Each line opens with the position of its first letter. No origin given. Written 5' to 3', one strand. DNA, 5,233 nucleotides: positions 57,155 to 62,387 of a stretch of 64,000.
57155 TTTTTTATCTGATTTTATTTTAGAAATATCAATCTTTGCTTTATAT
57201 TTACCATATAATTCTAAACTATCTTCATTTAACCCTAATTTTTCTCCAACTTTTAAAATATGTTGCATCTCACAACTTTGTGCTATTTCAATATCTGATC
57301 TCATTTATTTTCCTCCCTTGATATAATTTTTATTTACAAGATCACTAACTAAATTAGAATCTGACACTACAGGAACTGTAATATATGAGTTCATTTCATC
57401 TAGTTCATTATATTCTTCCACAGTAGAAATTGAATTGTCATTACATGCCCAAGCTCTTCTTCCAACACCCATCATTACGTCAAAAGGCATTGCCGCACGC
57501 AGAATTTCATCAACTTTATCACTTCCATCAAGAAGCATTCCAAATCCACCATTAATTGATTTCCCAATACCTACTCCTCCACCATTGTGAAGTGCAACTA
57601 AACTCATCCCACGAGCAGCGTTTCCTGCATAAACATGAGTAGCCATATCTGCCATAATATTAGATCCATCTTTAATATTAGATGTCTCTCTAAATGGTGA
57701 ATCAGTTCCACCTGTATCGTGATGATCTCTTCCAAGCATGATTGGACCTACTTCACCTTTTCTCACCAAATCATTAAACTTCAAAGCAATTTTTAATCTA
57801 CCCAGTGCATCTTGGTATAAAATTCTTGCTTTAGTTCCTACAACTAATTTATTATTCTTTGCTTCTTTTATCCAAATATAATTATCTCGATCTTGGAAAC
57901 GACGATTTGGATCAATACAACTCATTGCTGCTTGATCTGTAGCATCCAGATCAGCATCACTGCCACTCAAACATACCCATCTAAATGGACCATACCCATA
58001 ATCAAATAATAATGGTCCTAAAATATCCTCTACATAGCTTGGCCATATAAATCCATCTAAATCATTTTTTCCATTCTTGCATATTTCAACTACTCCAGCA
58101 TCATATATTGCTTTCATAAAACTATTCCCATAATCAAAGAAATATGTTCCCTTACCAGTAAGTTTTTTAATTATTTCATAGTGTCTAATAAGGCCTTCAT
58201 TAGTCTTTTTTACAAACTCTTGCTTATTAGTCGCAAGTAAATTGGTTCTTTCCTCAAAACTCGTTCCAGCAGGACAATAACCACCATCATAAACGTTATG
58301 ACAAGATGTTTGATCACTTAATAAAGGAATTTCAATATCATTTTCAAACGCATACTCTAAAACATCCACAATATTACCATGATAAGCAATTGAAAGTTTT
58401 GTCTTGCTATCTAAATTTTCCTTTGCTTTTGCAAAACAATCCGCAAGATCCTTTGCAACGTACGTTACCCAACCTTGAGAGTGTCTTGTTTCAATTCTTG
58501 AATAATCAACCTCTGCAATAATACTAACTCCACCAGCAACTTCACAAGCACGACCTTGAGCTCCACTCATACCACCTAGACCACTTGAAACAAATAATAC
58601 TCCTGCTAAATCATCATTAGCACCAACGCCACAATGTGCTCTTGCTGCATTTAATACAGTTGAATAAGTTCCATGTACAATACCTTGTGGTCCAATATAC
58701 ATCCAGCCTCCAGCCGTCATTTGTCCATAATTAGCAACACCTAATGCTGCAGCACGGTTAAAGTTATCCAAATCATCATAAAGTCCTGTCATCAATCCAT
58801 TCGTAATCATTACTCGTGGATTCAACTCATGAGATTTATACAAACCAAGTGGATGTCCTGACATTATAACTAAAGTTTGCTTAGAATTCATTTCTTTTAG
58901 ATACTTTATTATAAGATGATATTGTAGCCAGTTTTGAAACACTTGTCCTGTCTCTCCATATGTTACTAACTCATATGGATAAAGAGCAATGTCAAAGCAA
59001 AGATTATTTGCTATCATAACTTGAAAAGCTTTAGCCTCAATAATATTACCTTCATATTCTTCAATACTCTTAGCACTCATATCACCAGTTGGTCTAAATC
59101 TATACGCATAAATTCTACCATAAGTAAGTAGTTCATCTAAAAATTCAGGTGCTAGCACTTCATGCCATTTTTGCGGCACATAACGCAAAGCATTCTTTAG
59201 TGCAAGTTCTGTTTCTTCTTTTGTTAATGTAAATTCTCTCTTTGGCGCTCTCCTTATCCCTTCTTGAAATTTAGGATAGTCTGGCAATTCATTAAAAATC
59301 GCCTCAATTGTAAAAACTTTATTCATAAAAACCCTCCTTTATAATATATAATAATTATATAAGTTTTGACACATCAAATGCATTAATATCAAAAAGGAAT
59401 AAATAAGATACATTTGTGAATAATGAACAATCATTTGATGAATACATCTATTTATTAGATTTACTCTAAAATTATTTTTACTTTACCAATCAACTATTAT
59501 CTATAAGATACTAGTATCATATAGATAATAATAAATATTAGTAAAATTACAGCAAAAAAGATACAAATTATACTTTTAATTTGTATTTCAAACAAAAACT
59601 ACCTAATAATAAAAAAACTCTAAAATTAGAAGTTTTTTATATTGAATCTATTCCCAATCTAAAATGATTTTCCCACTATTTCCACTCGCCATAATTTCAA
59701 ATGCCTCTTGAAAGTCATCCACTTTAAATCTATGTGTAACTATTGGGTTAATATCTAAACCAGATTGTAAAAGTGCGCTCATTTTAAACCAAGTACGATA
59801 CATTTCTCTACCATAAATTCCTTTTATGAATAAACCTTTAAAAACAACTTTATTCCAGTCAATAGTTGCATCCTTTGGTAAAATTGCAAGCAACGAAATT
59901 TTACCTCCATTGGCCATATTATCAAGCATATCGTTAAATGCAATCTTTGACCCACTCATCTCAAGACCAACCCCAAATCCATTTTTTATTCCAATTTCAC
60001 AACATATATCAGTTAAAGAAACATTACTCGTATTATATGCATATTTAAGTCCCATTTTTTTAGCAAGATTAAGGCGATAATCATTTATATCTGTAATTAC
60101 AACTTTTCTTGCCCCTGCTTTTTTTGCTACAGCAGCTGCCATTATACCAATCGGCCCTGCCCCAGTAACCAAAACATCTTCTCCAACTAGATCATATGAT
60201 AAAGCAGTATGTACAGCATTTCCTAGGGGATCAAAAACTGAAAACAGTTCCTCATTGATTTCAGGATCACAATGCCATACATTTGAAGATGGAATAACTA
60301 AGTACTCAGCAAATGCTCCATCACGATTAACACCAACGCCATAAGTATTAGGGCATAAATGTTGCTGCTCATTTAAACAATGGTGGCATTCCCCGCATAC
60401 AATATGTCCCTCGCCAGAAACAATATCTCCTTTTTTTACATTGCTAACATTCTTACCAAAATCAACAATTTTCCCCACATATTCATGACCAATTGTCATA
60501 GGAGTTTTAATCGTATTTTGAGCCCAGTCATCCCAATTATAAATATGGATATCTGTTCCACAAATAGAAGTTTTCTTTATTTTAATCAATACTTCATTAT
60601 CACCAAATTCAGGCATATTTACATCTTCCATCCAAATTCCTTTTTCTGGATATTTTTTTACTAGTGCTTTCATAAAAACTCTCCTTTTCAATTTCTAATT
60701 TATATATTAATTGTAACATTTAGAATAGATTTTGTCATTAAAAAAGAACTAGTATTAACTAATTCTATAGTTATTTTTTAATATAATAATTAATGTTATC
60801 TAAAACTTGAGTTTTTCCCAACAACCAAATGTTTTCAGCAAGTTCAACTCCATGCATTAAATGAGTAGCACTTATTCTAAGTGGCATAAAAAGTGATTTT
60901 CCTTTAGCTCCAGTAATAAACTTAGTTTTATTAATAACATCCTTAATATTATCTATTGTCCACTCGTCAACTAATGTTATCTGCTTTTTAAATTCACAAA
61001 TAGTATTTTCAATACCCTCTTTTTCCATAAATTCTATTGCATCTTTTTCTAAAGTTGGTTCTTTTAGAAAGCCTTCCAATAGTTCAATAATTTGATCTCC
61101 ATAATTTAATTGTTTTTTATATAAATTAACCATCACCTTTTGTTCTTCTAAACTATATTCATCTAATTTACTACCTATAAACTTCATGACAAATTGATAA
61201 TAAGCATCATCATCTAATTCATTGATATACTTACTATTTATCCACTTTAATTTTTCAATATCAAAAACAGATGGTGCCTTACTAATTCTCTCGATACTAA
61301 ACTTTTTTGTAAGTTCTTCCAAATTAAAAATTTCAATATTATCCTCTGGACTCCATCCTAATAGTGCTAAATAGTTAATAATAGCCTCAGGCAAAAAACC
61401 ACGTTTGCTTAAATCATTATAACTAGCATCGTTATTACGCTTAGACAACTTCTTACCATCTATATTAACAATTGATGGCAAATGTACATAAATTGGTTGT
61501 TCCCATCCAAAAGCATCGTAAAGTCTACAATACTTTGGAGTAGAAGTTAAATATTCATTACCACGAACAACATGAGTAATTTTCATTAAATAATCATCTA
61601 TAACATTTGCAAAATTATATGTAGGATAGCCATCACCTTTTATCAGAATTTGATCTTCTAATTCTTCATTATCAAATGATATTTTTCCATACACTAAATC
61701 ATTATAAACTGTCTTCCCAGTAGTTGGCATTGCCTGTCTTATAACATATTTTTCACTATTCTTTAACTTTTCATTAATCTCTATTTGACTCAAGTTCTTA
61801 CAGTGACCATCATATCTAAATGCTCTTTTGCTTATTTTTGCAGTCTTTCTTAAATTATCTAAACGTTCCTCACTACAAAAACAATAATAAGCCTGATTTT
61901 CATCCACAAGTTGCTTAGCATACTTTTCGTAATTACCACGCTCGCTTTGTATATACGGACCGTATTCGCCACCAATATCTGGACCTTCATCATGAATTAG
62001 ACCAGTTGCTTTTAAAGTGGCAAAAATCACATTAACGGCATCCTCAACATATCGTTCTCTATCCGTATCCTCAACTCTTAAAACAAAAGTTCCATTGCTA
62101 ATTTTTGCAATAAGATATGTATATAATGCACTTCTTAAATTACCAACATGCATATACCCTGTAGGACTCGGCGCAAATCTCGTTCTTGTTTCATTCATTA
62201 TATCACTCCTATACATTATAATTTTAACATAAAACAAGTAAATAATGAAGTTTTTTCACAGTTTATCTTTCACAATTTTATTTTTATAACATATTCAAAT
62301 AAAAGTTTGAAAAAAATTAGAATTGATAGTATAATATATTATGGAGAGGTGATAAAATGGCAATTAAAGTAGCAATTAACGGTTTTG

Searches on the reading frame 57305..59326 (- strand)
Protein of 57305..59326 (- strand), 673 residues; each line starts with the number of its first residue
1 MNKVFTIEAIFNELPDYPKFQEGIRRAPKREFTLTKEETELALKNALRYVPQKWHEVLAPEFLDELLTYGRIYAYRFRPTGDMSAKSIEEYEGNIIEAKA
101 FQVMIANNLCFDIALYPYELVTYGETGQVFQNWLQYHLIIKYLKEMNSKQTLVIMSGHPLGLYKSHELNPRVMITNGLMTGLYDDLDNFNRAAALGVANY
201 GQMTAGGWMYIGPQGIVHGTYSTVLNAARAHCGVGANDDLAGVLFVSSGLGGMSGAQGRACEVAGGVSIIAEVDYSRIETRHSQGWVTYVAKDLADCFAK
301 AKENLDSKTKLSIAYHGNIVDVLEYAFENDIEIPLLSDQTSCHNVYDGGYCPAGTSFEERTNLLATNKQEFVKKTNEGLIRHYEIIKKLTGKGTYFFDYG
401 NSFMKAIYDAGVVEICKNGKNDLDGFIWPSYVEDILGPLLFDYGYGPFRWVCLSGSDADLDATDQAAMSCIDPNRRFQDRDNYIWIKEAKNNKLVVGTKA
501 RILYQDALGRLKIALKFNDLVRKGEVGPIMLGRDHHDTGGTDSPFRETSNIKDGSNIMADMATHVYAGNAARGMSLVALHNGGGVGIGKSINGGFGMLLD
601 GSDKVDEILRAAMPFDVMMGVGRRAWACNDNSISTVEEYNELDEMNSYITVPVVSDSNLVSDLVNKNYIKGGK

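Call 17: search_protein_families(library=pfam, proteins=[window:57305-59326:-], max_evalue=0.0001)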
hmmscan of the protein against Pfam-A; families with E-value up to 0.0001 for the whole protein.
window:57305-59326:- (673 aa): 3 families
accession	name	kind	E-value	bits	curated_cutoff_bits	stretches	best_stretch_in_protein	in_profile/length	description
PF17392.7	Urocanase_C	-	5.9e-79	264.5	23.6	1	440-637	2-195/196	Urocanase C-terminal domain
PF01175.24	Urocanase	-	2e-74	250.2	23.2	1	212-435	1-209/209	Urocanase Rossmann-like domain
PF17391.7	Urocanase_N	-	2.7e-47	160.2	23.2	1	83-209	1-127/127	Urocanase N-terminal domain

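Call 75: search_protein_families(library=ncbifam, proteins=[window:57305-59326:-], max_evalue=1e-10)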
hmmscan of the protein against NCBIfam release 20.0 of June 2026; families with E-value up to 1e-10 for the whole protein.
window:57305-59326:- (673 aa): 3 families
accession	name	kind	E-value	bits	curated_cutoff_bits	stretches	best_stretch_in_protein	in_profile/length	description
TIGR01228.2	hutU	equivalog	2.4e-125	419.2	375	1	96-638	16-538/545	urocanate hydratase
NF058531.1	CH3_S_urocan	exception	6e-100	335.2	880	1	104-637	24-530/535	S-methyl thiourocanate hydratase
NF058530.1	thiouroc_hyd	equivalog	2.8e-86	290.2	930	1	113-638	22-527/535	thiourocanate hydratase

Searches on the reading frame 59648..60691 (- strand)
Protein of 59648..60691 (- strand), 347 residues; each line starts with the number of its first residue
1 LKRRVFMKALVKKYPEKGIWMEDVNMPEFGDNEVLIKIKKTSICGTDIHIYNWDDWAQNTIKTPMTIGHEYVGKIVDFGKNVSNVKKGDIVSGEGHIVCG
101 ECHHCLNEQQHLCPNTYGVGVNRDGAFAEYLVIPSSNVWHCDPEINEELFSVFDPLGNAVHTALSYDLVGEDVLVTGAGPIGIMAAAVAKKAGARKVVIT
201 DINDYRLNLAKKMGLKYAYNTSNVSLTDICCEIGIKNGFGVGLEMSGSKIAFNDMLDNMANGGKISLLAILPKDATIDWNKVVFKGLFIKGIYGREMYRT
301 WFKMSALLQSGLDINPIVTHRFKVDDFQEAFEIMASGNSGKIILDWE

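Call 17: search_protein_families(library=pfam, proteins=[window:59648-60691:-], max_evalue=0.0001)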
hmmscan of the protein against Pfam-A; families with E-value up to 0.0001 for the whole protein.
window:59648-60691:- (347 aa): 3 families
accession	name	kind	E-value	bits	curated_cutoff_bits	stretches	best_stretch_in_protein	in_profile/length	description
PF08240.17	ADH_N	-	1.3e-27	96.6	23.5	1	30-140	1-101/104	Alcohol dehydrogenase GroES-like domain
PF00107.32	ADH_zinc_N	-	2.9e-22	79.5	31.8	1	180-309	1-128/129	Zinc-binding dehydrogenase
PF16912.11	Glu_dehyd_C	-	1.8e-07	31.3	34.9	1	167-332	28-199/211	Glucose dehydrogenase C-terminus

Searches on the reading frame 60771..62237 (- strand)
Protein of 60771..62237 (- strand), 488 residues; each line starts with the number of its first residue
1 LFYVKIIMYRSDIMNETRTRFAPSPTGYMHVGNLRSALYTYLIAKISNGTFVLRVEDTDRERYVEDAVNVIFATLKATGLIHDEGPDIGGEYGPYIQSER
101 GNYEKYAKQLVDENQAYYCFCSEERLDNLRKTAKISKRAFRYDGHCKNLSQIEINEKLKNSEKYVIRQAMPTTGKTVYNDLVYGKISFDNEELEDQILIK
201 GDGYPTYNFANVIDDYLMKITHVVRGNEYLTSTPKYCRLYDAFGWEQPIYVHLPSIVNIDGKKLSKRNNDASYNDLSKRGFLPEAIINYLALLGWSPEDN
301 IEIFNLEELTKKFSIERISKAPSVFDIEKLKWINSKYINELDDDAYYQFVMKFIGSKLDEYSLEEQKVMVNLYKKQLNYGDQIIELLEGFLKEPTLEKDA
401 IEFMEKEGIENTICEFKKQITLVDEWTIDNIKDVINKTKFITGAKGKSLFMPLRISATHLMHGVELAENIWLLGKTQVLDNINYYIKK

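Call 17: search_protein_families(library=pfam, proteins=[window:60771-62237:-], max_evalue=0.0001)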
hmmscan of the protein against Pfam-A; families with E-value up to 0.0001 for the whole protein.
window:60771-62237:- (488 aa): 2 families
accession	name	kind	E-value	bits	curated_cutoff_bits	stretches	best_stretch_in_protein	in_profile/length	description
PF00749.27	tRNA-synt_1c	-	3.3e-101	338.8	23.4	1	18-332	3-314/314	tRNA synthetases class I (E and Q), catalytic domain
PF19269.4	Anticodon_2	-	4.1e-12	47.1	23.6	1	364-484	14-139/141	Anticodon binding domain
